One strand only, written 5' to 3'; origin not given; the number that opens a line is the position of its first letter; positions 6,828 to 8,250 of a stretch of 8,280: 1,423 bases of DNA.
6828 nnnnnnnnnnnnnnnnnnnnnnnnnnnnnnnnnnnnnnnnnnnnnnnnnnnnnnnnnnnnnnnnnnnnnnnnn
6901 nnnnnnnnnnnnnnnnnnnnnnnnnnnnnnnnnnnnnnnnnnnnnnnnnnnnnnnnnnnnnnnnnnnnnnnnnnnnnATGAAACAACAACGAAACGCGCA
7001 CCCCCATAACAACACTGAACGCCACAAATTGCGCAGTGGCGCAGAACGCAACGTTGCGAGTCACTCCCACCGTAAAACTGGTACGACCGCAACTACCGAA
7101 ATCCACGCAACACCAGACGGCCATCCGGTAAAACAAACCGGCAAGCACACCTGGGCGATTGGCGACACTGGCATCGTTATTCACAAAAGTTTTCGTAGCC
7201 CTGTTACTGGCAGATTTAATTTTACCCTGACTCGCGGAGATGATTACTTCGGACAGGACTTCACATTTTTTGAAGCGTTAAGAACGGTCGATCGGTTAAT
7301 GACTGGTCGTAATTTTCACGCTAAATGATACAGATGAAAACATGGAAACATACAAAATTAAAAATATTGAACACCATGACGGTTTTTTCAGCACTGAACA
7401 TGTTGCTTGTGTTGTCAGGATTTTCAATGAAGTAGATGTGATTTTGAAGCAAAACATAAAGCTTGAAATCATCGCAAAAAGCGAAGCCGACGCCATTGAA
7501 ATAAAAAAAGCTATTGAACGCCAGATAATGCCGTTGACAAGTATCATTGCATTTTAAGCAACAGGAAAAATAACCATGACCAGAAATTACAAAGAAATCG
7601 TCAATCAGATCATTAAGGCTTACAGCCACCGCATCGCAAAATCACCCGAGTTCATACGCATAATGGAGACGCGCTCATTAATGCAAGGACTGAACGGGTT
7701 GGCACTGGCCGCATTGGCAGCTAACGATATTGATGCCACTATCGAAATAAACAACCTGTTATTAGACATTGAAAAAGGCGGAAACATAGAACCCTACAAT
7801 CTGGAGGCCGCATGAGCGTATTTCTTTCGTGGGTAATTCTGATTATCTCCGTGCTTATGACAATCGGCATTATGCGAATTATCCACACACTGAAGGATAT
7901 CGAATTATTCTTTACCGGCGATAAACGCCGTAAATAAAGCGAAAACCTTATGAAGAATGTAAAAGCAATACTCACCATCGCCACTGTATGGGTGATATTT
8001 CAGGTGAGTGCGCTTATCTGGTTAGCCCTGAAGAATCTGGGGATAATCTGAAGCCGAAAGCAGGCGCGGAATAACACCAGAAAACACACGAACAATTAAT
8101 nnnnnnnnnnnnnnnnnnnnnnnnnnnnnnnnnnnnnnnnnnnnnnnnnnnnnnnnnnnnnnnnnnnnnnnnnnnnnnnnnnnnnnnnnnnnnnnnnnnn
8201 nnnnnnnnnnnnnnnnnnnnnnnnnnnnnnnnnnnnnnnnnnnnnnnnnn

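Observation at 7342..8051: AT-rich four-gene cassette of unknown function inside the prophage early operon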

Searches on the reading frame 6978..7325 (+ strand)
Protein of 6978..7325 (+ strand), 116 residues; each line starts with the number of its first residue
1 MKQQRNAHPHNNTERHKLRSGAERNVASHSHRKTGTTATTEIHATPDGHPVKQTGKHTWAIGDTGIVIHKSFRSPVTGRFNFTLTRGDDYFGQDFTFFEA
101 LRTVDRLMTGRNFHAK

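Call 7: search_protein_families(library=pfam, proteins=[window:6978-7325:+], max_evalue=1)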
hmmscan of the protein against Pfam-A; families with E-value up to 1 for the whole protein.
window:6978-7325:+ (116 aa): 1 family
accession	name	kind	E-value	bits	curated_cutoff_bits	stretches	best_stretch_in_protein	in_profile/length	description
PF15958.10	DUF4761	-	3.4e-31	107.9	27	1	19-113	2-99/105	Domain of unknown function (DUF4761)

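Call 8: search_protein_families(library=phrogs, proteins=[window:6978-7325:+], max_evalue=1)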
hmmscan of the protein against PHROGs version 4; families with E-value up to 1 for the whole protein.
window:6978-7325:+ (116 aa): 4 families
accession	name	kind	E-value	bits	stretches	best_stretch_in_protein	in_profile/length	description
phrog_2492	-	unknown function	2.9e-35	121.2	1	37-115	5-82/83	-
phrog_8373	-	unknown function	0.012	16.8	1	81-110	16-45/72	-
phrog_31611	-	tail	0.074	13.2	1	25-83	248-306/385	tail collar protein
phrog_37656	-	unknown function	0.84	10.5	0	74-96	7-28/49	-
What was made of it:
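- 6978..7328 (+): DUF4761 protein (116 aa). Conserved backbone gene and left flank of the variable slot. PF15958 3.4e-31 and phrog_2492 2.9e-35 (calls 7, 8).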

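Call 29: search_dna_similar(query=window:6978-7325:+, collection=phages, mode=protein, max_rows=30, max_evalue=0.001)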
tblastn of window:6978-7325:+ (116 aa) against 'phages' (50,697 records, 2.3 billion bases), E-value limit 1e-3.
Records with a match: 12; places in all: 12; records where one place covers at least 80% of the query: 12.
Best place of each record, by identity: <60% 12.
By first word of the organism name: Escherichia 9; Xuanwuvirus 2; Citrobacter 1.
By host as written in the record: Escherichia coli 3; - 2; Escherichia coli K88 2; Escherichia coli 520873 2; Escherichia coli C 1; Escherichia coli O25b:H4-ST131 1; Citrobacter rodentium DBS100 1.
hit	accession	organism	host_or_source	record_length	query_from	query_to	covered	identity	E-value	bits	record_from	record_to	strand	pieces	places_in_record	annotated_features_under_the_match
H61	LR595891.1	Xuanwuvirus P884B11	-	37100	1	113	97%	51.3%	6e-26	105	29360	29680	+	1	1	hypothetical protein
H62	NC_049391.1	Xuanwuvirus P884B11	-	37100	1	113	97%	51.3%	6e-26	105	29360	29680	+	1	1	hypothetical protein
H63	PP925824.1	Escherichia phage Chuche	Escherichia coli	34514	1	113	97%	50.9%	2e-25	104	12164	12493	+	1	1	hypothetical protein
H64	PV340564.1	Escherichia phage PhiR44_2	Escherichia coli C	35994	1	113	97%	50.4%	1e-25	105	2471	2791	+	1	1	hypothetical protein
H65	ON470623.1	Escherichia phage vB_EcoM-705R2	Escherichia coli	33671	1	113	97%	49.1%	8e-25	102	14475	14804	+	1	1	hypothetical protein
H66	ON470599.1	Escherichia phage vB_EcoM-569R5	Escherichia coli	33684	1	113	97%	49.1%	8e-25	102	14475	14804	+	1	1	hypothetical protein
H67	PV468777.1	Escherichia phage Entero_P88_NC_026014(23)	Escherichia coli O25b:H4-ST131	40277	1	113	97%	49.1%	8e-25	102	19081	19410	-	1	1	DUF4761 family protein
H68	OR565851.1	Citrobacter phage Shae_phiSM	Citrobacter rodentium DBS100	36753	1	113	97%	49.1%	3e-23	99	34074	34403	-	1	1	hypothetical protein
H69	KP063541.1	Escherichia phage P88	Escherichia coli K88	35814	1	113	97%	48.3%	1e-24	102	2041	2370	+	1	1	hypothetical protein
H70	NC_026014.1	Escherichia phage P88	Escherichia coli K88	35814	1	113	97%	48.3%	1e-24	102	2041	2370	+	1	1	DUF4761 family protein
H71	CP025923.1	Escherichia phage 520873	Escherichia coli 520873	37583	12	113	88%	52.4%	3e-24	101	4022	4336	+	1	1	record has no annotation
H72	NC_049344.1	Escherichia phage 520873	Escherichia coli 520873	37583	12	113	88%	52.4%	3e-24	101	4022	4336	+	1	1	DUF4761 family protein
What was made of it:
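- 6978..7328 (+): Among sequenced phages it is found only in 12 P88-like records (call 29).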

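Call 31: get_annotated_region(hit=H70, flank=5000)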
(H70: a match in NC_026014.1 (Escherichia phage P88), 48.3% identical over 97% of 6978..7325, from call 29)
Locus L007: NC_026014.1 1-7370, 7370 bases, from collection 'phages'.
description: Enterobacteria phage P88, complete genome.
organism: Escherichia phage P88 (NCBI taxid 1567486)
taxonomy: Viruses; Duplodnaviria; Heunggongvirae; Uroviricota; Caudoviricetes; Peduoviridae; Xuanwuvirus; Xuanwuvirus P88
host: Escherichia coli K88; source: -; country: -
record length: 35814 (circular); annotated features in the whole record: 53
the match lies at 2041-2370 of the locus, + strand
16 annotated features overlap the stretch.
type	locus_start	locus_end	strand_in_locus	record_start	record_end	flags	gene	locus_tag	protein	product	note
CDS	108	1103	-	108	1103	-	-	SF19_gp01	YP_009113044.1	integrase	-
CDS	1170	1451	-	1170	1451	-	-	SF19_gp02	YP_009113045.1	transcriptional regulator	C protein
CDS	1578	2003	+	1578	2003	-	-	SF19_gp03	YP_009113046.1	transcriptional regulator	Regulatory protein, Phage_COX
CDS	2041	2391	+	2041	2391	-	-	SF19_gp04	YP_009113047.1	DUF4761 family protein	-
CDS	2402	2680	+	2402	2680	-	-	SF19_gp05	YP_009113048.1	hypothetical protein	-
CDS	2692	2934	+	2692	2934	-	-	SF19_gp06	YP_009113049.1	DUF4754 family protein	-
CDS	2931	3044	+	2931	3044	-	-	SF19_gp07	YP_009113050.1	membrane protein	-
CDS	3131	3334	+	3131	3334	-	-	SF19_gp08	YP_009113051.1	hypothetical protein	-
CDS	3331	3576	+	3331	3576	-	-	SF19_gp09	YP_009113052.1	winged helix-turn-helix domain-containing protein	-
CDS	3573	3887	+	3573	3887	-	-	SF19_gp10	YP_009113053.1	ead/Ea22-like family protein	Ead/Ea22-like protein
CDS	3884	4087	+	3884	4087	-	-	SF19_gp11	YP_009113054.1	membrane protein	-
CDS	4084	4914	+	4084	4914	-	-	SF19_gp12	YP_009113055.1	lipoprotein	serine protease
CDS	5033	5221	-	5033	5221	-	-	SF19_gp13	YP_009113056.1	hypothetical protein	-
CDS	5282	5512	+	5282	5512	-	-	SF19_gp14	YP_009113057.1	derepression protein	-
CDS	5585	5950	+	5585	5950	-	-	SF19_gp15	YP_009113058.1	hypothetical protein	-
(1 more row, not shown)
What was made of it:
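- On P88-like (Xuanwuvirus-type) early-operon backbone: P88 has it (call 31).
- Closest known: Escherichia phage P88. Same: The gene order is identical: int, C, cox, DUF4761, slot gene, DUF4754, overlapped membrane micropeptide (call 31).
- P88 has int, C, cox, DUF4761, gp05, DUF4754 and a 37-aa membrane protein in the same order (call 31).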

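Call 46: find_related_loci(query=A6, collection=viral_contigs, flank=3500)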
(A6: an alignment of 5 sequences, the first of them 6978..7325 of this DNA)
Query A6 (116 aa) in viral_contigs; peptide patterns used: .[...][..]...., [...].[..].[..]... (x = any residue, [..] = any of these).
295 stretches matched a pattern; 241 encode a relative of the query (tblastn E <= 1e-3); the best 80 are kept; 80 distinct loci.
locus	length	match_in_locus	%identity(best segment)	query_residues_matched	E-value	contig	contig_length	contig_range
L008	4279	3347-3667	80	1-116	7e-57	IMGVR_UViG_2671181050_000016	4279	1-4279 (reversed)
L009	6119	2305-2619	76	1-114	1e-52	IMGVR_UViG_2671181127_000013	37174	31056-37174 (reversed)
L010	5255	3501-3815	76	1-114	1e-52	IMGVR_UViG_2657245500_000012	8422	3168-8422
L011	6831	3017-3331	75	1-114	2e-52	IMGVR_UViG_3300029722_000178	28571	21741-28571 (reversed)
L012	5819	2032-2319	84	20-115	3e-52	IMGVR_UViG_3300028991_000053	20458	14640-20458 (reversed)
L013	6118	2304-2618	74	1-114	4e-51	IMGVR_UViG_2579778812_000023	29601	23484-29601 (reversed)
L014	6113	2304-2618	74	1-114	4e-51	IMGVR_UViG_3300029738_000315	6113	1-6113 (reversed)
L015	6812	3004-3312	77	12-114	9e-50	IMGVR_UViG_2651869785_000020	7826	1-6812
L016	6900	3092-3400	76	12-114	3e-48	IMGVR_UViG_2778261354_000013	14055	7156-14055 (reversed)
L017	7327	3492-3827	53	5-113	6e-35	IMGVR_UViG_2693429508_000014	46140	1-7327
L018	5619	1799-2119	53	1-113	1e-34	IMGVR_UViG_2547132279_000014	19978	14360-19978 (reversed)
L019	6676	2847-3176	54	1-114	1e-34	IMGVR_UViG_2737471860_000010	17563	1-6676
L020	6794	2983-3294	57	13-113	7e-34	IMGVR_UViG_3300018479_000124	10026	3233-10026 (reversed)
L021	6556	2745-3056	57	13-113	1e-33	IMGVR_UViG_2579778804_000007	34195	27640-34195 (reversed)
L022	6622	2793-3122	51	1-113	2e-33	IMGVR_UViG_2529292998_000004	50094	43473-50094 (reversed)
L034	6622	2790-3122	50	1-114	3e-33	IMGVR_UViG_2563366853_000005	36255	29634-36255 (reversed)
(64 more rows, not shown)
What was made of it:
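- Tried and rejected: The DUF4761 alignment was used instead (call 46).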

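Call 52: search_protein_families(library=padloc, proteins=[window:6978-7325:+], max_evalue=1)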
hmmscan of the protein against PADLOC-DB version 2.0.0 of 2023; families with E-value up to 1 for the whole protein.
window:6978-7325:+ (116 aa): 0 families

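Call 53: search_protein_families(library=ncbifam, proteins=[window:6978-7325:+], max_evalue=1)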
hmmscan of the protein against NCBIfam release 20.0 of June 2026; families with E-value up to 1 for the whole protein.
window:6978-7325:+ (116 aa): 1 family
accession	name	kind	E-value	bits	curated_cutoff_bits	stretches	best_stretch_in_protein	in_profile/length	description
NF000127.2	trim_DfrA20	exception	0.018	15.1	325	1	26-113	9-97/169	trimethoprim-resistant dihydrofolate reductase DfrA20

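Call 67: search_protein_families(library=pfam, proteins=[L007:2402-2677:+, L034:3144-3395:+, L017:4139-4348:+], max_evalue=0.1)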
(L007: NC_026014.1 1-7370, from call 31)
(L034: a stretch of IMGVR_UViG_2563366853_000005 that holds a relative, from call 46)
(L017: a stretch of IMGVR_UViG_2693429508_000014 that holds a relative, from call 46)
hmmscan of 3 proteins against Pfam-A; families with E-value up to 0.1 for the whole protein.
L007:2402-2677:+ (92 aa): 0 families

L034:3144-3395:+ (84 aa): 0 families

L017:4139-4348:+ (70 aa): 4 families
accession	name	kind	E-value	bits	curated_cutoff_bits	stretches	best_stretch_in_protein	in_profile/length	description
PF07219.19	HemY_N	-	0.0044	17.6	31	1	12-56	19-64/107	HemY protein N-terminus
PF06305.16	LapA_dom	-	0.0079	16.5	28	1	12-50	18-54/64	Lipopolysaccharide assembly protein A domain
PF24401.1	iHD-CE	-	0.055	13.1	27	1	17-68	85-140/349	iHD-CE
PF04906.18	Tweety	-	0.075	12.1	31.8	1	13-58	383-427/431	Tweety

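Call 71: search_dna_similar(query=L007:2692-2931:+, collection=phages, mode=protein, max_rows=40, max_evalue=0.001)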
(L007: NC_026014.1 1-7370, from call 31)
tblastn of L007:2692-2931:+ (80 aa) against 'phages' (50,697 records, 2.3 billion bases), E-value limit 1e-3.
Records with a match: 14; places in all: 14; records where one place covers at least 80% of the query: 12.
Best place of each record, by identity: >=99% 8; 95-99% 2; 80-90% 4.
By first word of the organism name: Escherichia 11; Xuanwuvirus 2; Citrobacter 1.
By host as written in the record: Escherichia coli 3; Escherichia coli K88 2; - 2; Escherichia coli 520873 2; Escherichia coli 503458 2; Escherichia coli O25b:H4-ST131 1; Citrobacter rodentium DBS100 1; Escherichia coli C 1.
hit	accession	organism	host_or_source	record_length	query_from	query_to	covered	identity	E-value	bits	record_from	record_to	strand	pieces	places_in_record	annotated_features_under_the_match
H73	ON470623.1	Escherichia phage vB_EcoM-705R2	Escherichia coli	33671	1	80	100%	100.0%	2e-46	162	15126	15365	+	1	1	hypothetical protein | putative membrane protein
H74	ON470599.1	Escherichia phage vB_EcoM-569R5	Escherichia coli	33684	1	80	100%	100.0%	2e-46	162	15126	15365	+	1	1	hypothetical protein | putative membrane protein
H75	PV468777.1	Escherichia phage Entero_P88_NC_026014(23)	Escherichia coli O25b:H4-ST131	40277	1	80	100%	100.0%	2e-46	162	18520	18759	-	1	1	DUF4754 family protein | hypothetical protein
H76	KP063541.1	Escherichia phage P88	Escherichia coli K88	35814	1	80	100%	100.0%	2e-46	162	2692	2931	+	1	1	DNA modification methyltransferase | membrane protein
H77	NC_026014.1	Escherichia phage P88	Escherichia coli K88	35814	1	80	100%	100.0%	2e-46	162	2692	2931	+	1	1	DUF4754 family protein | membrane protein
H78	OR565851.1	Citrobacter phage Shae_phiSM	Citrobacter rodentium DBS100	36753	1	80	100%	100.0%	2e-46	162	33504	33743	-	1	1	hypothetical protein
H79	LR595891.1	Xuanwuvirus P884B11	-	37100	1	80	100%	100.0%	2e-46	162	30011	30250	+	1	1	hypothetical protein (x2)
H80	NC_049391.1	Xuanwuvirus P884B11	-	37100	1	80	100%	100.0%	2e-46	162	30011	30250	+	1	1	hypothetical protein (x2)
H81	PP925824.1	Escherichia phage Chuche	Escherichia coli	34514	1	80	100%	98.8%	2e-45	160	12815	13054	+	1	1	hypothetical protein (x2)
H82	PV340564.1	Escherichia phage PhiR44_2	Escherichia coli C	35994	1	80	100%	98.8%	2e-45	159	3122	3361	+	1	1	hypothetical protein (x2)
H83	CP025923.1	Escherichia phage 520873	Escherichia coli 520873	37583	1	80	100%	82.5%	9e-38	137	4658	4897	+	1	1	record has no annotation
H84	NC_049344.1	Escherichia phage 520873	Escherichia coli 520873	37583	1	80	100%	82.5%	9e-38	137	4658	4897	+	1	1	DUF4754 family protein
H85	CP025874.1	Escherichia phage 503458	Escherichia coli 503458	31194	1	51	64%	84.3%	2e-21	91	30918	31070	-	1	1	record has no annotation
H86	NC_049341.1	Escherichia phage 503458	Escherichia coli 503458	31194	1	51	64%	84.3%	2e-21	91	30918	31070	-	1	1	DUF4754 family protein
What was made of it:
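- DUF4761 and DUF4754 occur among sequenced phages only in P88-like records (calls 29, 71).
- Tried and rejected: Relatives are too divergent and were reached only through DUF4761 and P88 gp06 (calls 29, 71).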

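Call 73: search_protein_families(library=phrogs, proteins=[L007:2402-2677:+, L034:3144-3395:+, L017:4139-4348:+, L007:2931-3041:+], max_evalue=0.01)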
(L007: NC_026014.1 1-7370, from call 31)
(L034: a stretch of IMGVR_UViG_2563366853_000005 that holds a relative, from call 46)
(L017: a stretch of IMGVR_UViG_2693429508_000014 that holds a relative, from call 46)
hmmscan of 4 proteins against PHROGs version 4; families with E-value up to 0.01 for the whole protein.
L007:2402-2677:+ (92 aa): 1 family
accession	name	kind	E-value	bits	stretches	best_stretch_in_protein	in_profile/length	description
phrog_3800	-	unknown function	3.7e-52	175.6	1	1-92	1-95/95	-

L034:3144-3395:+ (84 aa): 0 families

L017:4139-4348:+ (70 aa): 1 family
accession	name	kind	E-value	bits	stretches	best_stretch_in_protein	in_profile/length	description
phrog_19198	-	unknown function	4.3e-07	31.1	1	19-70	7-57/57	-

L007:2931-3041:+ (37 aa): 0 families

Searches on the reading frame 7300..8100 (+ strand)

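Call 67: search_protein_families(library=pfam, proteins=[L001:20853-21080:+], max_evalue=0.1)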
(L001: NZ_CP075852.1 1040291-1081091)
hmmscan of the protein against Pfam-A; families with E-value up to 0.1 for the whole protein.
L001:20853-21080:+ (76 aa): 0 families

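Call 73: search_protein_families(library=phrogs, proteins=[L001:20853-21080:+], max_evalue=0.01)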
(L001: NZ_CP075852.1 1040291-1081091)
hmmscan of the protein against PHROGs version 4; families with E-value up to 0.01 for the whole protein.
L001:20853-21080:+ (76 aa): 2 families
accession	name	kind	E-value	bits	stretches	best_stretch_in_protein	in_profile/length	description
phrog_22206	-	unknown function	1e-52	177.1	1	1-76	1-76/76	-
phrog_12723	-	unknown function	1.1e-07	32.9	1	20-64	18-62/74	-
